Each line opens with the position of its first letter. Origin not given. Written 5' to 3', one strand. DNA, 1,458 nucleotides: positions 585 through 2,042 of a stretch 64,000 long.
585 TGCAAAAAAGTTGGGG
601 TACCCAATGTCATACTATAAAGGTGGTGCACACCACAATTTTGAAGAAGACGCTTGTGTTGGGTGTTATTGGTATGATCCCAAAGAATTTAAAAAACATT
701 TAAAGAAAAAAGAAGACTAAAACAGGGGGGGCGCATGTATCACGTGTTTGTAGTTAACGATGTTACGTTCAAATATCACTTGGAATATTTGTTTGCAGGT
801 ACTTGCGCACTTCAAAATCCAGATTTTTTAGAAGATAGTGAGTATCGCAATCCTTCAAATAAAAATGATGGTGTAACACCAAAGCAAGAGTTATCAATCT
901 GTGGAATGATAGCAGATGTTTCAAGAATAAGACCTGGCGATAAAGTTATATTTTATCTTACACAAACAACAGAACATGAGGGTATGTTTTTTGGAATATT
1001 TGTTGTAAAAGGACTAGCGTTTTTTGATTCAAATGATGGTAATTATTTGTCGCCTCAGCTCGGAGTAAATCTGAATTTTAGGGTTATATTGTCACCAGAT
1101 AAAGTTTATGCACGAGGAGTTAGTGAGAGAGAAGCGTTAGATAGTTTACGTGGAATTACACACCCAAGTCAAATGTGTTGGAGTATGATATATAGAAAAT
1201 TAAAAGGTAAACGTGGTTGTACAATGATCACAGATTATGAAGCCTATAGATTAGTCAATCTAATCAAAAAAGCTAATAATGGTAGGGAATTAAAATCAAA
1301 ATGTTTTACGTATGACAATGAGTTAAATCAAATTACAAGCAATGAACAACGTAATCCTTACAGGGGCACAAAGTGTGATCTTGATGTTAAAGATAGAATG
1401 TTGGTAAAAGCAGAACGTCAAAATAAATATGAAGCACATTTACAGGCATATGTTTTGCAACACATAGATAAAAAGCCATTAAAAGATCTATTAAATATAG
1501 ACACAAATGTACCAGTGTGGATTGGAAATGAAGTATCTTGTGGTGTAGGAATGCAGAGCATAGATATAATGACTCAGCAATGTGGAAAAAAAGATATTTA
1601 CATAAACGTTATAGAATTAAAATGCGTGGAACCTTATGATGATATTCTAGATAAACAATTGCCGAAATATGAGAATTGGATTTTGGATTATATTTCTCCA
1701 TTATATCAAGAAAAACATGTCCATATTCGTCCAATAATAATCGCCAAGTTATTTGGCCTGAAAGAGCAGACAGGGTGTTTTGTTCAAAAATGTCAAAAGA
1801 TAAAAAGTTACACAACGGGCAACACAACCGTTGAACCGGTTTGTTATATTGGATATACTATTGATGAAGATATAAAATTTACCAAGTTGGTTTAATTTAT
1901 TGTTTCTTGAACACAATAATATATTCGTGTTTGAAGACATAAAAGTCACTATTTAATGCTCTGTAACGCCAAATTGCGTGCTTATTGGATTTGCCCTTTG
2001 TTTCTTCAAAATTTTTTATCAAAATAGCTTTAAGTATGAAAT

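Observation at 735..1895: PUA/EVE-like reader domain fused to a PD-(D/E)XK-like nuclease, encoded next to MTases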

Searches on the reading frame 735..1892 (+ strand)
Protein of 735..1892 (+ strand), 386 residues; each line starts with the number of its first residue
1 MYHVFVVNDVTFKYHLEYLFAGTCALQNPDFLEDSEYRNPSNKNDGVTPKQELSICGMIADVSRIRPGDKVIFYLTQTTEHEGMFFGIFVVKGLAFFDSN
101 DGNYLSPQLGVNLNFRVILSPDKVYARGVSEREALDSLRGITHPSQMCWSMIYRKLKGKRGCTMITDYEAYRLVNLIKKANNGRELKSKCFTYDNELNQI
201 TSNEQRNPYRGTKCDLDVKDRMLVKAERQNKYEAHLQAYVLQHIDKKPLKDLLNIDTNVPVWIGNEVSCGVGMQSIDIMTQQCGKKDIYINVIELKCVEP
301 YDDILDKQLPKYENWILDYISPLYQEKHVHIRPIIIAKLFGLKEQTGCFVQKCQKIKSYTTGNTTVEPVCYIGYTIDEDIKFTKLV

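Call 3: search_protein_families(library=pfam, proteins=[window:735-1892:+], max_evalue=1)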
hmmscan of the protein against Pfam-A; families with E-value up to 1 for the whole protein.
window:735-1892:+ (386 aa): 2 families
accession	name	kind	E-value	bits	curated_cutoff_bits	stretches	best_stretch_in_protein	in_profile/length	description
PF01878.24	EVE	-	0.058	13.8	23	1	63-99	38-72/145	EVE domain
PF18216.6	N_formyltrans_C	-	0.15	12.2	25.8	1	129-145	14-30/52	N-formyltransferase dimerization C-terminal domain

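Call 4: search_protein_families(library=ncbifam, proteins=[window:735-1892:+], max_evalue=1)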
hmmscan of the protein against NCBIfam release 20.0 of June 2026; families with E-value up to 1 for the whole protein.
window:735-1892:+ (386 aa): 1 family
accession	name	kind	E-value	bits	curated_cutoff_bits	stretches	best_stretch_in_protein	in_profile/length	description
NF002008.0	PRK00809.1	subfamily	0.0053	16.4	139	1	62-150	32-124/146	hypothetical protein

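Call 5: search_solved_structures(query=window:735-1892:+, max_evalue=10, show_alignments=2)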
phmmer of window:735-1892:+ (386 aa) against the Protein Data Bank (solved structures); distinct sequences matched with E-value up to 10: 0.

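Call 6: find_homologous_proteins(query=window:735-1892:+, max_evalue=0.001)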
Query window:735-1892:+ (386 aa): 1065 proteins with E <= 0.001 among 2107 candidates; the best 120 are listed.
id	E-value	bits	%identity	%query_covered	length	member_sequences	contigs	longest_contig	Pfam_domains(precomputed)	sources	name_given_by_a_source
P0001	8.5e-263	889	99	100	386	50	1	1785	-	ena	-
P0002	5.2e-252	854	95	100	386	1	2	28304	-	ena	-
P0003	1.3e-237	807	90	100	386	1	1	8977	-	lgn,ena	-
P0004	1.5e-235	800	89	100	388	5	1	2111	-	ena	-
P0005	9.0e-235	797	89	100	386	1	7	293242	-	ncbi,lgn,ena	-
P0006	2.3e-234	796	89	100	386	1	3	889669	-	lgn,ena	-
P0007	1.2e-233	793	89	100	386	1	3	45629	-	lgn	-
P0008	7.0e-233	791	88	100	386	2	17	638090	-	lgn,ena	-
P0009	3.5e-230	782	88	100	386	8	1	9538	-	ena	-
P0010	2.1e-227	773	85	100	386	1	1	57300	-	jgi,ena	-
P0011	5.6e-192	656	74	100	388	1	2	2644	-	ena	-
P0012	5.1e-176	604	68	100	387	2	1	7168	-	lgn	-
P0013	5.6e-169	581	67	100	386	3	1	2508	-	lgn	-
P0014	7.8e-168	577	66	100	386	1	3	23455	-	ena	-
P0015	1.3e-162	560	65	100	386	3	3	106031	-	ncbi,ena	-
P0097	1.1e-111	392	49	99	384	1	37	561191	-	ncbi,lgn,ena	-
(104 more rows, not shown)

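Call 7: search_protein_families(library=padloc, proteins=[window:735-1892:+], max_evalue=1)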
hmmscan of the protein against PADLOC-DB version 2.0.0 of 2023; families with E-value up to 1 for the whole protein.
window:735-1892:+ (386 aa): 0 families

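Call 10: find_encoding_contigs(protein=P0005, flank=6000, max_places=3)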
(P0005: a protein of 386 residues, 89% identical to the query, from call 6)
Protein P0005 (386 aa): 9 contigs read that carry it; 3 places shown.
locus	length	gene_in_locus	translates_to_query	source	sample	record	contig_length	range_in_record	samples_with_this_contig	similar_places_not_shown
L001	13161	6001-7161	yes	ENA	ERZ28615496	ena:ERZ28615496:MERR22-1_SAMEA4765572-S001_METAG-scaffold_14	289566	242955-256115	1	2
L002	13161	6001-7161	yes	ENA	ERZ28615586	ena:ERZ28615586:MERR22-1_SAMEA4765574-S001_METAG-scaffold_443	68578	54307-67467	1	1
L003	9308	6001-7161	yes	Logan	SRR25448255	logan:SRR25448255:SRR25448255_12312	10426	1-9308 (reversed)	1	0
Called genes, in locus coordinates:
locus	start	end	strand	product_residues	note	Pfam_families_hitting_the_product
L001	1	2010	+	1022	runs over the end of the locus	PF13395:HNH_4, PF18541:RuvC_III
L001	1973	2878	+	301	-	PF01867:Cas_Cas1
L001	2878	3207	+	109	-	PF09827:CRISPR_Cas2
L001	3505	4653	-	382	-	-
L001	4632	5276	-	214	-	-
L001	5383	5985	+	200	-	PF05315:ICEA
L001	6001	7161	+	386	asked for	-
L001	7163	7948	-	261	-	PF01555:N6_N4_Mtase, PF01170:UPF0020 (weak), PF01555:N6_N4_Mtase (weak)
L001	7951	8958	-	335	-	PF02086:MethyltransfD12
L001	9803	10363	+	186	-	-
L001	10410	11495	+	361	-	PF00266:Aminotran_5 (weak), PF01053:Cys_Met_Meta_PP (weak), PF00155:Aminotran_1_2, PF01041:DegT_DnrJ_EryC1, PF01212:Beta_elim_lyase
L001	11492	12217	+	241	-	PF00132:Hexapep (weak)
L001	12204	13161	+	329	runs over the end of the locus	PF00535:Glycos_transf_2, PF13641:Glyco_tranf_2_3 (weak)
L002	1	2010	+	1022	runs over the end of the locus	PF13395:HNH_4, PF18541:RuvC_III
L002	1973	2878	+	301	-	PF01867:Cas_Cas1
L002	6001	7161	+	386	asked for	-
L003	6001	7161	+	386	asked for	-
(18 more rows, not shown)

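Call 11: find_encoding_contigs(protein=P0097, flank=6000, max_places=4)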
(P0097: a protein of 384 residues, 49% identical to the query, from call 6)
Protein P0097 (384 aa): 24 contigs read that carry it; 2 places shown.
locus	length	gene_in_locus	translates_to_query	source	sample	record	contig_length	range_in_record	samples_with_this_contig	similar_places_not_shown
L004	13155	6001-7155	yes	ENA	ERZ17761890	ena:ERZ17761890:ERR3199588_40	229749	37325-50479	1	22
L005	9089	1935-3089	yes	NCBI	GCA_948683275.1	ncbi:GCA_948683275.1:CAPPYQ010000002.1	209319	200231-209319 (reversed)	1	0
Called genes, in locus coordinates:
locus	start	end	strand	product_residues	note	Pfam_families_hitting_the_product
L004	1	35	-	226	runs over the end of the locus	PF00072:Response_reg, PF00486:Trans_reg_C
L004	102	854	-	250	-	PF02463:SMC_N (faint), PF00005:ABC_tran, PF13304:AAA_21 (faint)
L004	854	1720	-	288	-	PF00528:BPD_transp_1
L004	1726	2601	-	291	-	PF00528:BPD_transp_1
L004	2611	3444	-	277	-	PF12849:PBP_like_2, PF13531:SBP_bac_11 (weak), PF12727:PBP_like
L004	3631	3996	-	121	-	PF02537:CRCB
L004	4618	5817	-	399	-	-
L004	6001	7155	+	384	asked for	-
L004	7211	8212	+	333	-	PF02086:MethyltransfD12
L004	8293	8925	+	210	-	PF05315:ICEA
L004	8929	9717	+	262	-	PF01555:N6_N4_Mtase, PF01170:UPF0020 (weak), PF01555:N6_N4_Mtase (weak)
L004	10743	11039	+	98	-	PF21983:NikA-like, PF05713:MobC (weak)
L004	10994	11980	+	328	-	PF03432:Relaxase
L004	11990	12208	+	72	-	-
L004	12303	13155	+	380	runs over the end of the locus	PF14659:Phage_int_SAM_3, PF22022:Phage_int_M (weak), PF00589:Phage_integrase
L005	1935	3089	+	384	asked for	-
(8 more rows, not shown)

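Call 12: find_related_loci(query=A1, collection=genome_contigs, flank=8000)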
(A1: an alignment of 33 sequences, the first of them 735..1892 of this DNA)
Query A1 (386 aa) in genome_contigs; peptide patterns used: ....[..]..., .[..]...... (x = any residue, [..] = any of these).
184 stretches matched a pattern; 170 encode a relative of the query (tblastn E <= 1e-3); the best 80 are kept; 80 distinct loci.
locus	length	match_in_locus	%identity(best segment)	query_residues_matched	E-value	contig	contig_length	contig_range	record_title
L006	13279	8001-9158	96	1-386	0e+0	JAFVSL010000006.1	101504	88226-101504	MAG: Alphaproteobacteria bacterium isolate RGIG5353 Sheep_Colon-3__c490225, whole genome shotgun sequence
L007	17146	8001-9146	51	1-384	4e-128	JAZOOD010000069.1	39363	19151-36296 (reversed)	MAG: Clostridia bacterium isolate T1900045634_YK20190328.MAGScoT_cleanbin_000002 SGB_8073_k141_1681659, whole genome sho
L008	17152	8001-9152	49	1-385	4e-122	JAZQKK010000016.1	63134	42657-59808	MAG: Eubacteriales bacterium isolate T1900044615_TS20190081.MAGScoT_cleanbin_000004 SGB_836_k141_1570748, whole genome s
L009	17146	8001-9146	51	1-384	3e-120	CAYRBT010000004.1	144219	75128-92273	MAG TPA_asm: uncultured Bacteroides sp. isolate binchicken_co365_339 genome assembly, contig: NODE_45_length_144219_cov_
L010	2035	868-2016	49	1-385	2e-127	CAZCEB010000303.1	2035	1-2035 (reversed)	MAG TPA_asm: uncultured Muribaculaceae bacterium isolate SRP315200_co2_387 genome assembly, contig: NODE_127948_length_2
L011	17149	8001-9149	50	1-385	2e-119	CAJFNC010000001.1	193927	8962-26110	uncultured Ruminococcus sp. isolate Chicken_8_mag_93 genome assembly, contig: MAGpy_11413_8_idba_bin_93_fascaffold_19, w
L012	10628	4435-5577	51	3-385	6e-119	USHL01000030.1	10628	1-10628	uncultured Ruminococcaceae bacterium isolate UMGS1722 genome assembly, contig: NODE_5269_length_10628_cov_3.697531, whol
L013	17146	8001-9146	49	1-384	9e-119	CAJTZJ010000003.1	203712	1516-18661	MAG TPA_asm: uncultured Eubacterium sp. isolate MGBC121343 genome assembly, contig: MGBC121343.3, whole genome shotgun s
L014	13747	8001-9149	49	1-385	2e-118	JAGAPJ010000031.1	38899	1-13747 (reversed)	MAG: Clostridia bacterium isolate RGIG8652 Water_deer_Cecum.Co__c265407, whole genome shotgun sequence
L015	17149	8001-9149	50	1-385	2e-118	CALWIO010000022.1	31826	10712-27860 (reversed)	MAG: uncultured Clostridia bacterium isolate BRZ_CP__bin68 genome assembly, contig: BRZ_CP__NODE_2025_length_31826_cov_1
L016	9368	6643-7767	47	1-379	7e-118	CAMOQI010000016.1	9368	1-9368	MAG: uncultured Candidatus Melainabacteria bacterium isolate SRR873603_bin.136_metaWRAP_v1.3_MAG genome assembly, contig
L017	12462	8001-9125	48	1-384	3e-115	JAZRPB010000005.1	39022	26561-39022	MAG: Clostridia bacterium isolate T1900045382_YK20190072.MAGScoT_cleanbin_000001 SGB_6899_k141_1793888, whole genome sho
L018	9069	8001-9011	52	1-338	5e-115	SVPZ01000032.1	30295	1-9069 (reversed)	MAG: Oscillospiraceae bacterium isolate SIG604 NODE_31128_length_30295_cov_3.003248, whole genome shotgun sequence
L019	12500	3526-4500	55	1-326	3e-114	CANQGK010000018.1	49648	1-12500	MAG: uncultured Clostridia bacterium isolate Lapin-032__bin13 genome assembly, contig: Lapin-032__NODE_1189_length_49648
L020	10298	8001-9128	49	1-385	9e-114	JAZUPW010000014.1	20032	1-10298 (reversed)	MAG: Acutalibacteraceae bacterium isolate T1900044863_TS20190329.MAGScoT_cleanbin_000003 SGB_3116_k141_345380, whole gen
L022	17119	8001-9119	48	1-379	4e-108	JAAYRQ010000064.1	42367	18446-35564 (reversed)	MAG: Syntrophomonadaceae bacterium isolate AS23ysBPME_226 95678_AS23, whole genome shotgun sequence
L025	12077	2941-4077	47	1-386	2e-103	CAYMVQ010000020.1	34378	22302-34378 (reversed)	MAG TPA_asm: uncultured Clostridiaceae bacterium isolate binchicken_co157_153 genome assembly, contig: NODE_2510_length_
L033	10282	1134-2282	46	2-384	1e-99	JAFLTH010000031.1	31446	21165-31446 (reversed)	MAG: Lachnospiraceae bacterium isolate HAN048 Seq31, whole genome shotgun sequence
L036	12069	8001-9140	47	2-382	2e-98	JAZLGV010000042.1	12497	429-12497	MAG: Candidatus Gastranaerophilaceae bacterium isolate T1900044991_TA20190053.MAGScoT_cleanbin_000015 SGB_4217_k141_3223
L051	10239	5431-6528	43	3-384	6e-91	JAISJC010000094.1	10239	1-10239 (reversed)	MAG: Oscillospiraceae bacterium isolate Hs463_bin100 k119_293434, whole genome shotgun sequence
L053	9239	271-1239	50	1-337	1e-90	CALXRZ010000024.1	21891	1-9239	MAG: uncultured Clostridia bacterium isolate BRZ_HM__bin72 genome assembly, contig: BRZ_HM__NODE_2278_length_21891_cov_1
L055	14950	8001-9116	41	1-384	5e-89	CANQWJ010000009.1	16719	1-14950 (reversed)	MAG: uncultured Bacilli bacterium isolate Lapin-013__bin18 genome assembly, contig: Lapin-013__NODE_2060_length_16719_co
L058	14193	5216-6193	46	3-337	4e-88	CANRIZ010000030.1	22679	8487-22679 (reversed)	MAG: uncultured Clostridia bacterium isolate Lapin-024__bin7 genome assembly, contig: Lapin-024__NODE_2920_length_22679_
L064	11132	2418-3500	45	1-378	2e-86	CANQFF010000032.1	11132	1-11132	MAG: uncultured Bacilli bacterium isolate Lapin-005__bin51 genome assembly, contig: Lapin-005__NODE_8104_length_11132_co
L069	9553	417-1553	46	2-384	2e-97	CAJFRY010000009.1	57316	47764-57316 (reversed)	Candidatus Woodwardibium gallinarum isolate Chicken_20_mag_147 genome assembly, contig: MAGpy_11413_20_idba_bin_147_fasc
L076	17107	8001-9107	42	3-376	3e-79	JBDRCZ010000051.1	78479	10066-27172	MAG: Candidatus Omnitrophota bacterium isolate MEGAHIT-group-1.222 k141_6428671, whole genome shotgun sequence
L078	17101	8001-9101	41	3-379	3e-77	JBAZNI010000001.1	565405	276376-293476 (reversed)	MAG: Candidatus Pacearchaeota archaeon isolate SO_2017_LW4_63 scaffold_44_c1_LW137-91_2017, whole genome shotgun sequenc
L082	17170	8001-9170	39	3-386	3e-76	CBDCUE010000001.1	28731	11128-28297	MAG: Rickettsiales bacterium isolate a320c037-7236-44b6-9105-6019e1543298 genome assembly, contig: contig_1, whole genom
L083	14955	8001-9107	41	3-386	3e-76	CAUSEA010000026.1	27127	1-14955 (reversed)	MAG TPA_asm: uncultured Campylobacter sp. isolate ERR9969160_bin.31_MetaWRAP_v1.3_MAG genome assembly, contig: ERZ216157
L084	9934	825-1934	39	3-386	4e-76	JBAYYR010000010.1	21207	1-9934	MAG: Sulfurimonas sp. isolate SO_2017_CLC_34 scaffold_3240_c1_PH3_2017, whole genome shotgun sequence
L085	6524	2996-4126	40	3-382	5e-76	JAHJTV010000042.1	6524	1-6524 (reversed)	MAG: bacterium isolate OS_PC_MetaG.mb.69 OS_PC_MetaG.mb.69_k141_285183, whole genome shotgun sequence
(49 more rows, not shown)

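Call 15: predict_structure(alignment_id=A1)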
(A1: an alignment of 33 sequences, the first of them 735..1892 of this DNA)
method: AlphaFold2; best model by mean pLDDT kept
length: 386 residues; sequences in the alignment: 33
mean_pLDDT: 90.7   pTM: 0.90
mean pLDDT of the five models: 90.7, 90.1, 89.9, 89.7, 88.3
residues with pLDDT >= 90: 287; 70-90: 78; 50-70: 20; < 50: 1
segments of 3 or more residues with pLDDT < 50: none
pLDDT, mean of each block of 10 residues (from residue 1): 92 94 87 94 92 93 94 92 92 89 80 91 95 84 71 62 85 93 94 94 89 92 96 96 96 94 83 77 95 97 95 90 94 98 96 96 97 95 97
secondary structure, 60 per line:
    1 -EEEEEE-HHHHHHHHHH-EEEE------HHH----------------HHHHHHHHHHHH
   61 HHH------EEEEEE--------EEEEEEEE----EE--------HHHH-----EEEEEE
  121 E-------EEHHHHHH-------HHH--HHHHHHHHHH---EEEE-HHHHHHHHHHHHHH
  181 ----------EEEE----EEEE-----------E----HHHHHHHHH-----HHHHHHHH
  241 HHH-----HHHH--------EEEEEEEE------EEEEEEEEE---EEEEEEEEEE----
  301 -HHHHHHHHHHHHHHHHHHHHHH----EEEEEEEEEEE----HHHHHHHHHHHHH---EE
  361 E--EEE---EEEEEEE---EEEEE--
elements in order: E2-7 H9-18 E20-23 H49-63 E70-75 E84-91 H106-109 E115-121 H131-136 H149-158 E162-165 H167-180 E191-194 E199-202 H219-227 H233-243 H249-252 E261-268 E275-283 E287-296 H302-323 E328-338 H343-355 E359-361 E364-366 E370-376 E380-384
